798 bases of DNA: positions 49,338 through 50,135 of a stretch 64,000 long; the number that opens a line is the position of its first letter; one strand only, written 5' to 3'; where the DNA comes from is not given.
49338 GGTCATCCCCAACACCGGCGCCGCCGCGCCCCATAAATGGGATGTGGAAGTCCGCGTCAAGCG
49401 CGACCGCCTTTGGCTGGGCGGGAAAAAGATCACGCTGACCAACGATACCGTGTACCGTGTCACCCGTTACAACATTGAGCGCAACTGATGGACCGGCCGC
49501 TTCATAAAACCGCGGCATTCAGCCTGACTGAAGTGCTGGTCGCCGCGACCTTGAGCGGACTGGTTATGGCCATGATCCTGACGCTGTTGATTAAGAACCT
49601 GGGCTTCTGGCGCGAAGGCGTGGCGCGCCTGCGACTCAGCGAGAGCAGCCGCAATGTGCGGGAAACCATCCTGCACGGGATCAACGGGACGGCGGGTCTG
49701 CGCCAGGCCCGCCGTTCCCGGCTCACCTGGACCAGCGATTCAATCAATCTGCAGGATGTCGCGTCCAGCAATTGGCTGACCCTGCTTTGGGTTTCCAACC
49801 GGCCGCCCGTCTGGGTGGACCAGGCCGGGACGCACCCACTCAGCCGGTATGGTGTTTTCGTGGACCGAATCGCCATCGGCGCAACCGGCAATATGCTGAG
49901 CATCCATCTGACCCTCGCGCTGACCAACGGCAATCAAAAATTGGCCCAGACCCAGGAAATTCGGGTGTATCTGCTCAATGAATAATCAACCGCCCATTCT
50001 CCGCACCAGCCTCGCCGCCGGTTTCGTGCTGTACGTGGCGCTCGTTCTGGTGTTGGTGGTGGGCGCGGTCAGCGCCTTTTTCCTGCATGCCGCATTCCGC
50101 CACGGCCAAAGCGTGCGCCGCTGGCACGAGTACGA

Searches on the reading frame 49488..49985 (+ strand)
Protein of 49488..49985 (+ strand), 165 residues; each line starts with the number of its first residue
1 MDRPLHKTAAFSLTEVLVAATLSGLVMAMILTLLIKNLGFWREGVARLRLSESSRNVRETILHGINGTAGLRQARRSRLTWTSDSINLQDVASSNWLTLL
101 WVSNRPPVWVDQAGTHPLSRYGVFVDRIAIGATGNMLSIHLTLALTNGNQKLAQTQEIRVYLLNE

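Call 10: search_protein_families(library=pfam, proteins=[window:49488-49985:+], max_evalue=0.001)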
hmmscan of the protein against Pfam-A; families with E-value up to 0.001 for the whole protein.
window:49488-49985:+ (165 aa): 1 family
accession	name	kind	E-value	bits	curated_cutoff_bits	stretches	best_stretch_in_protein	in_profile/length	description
PF07963.17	N_methyl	-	0.00052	19.9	21.2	1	7-31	3-27/27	Prokaryotic N-terminal methylation motif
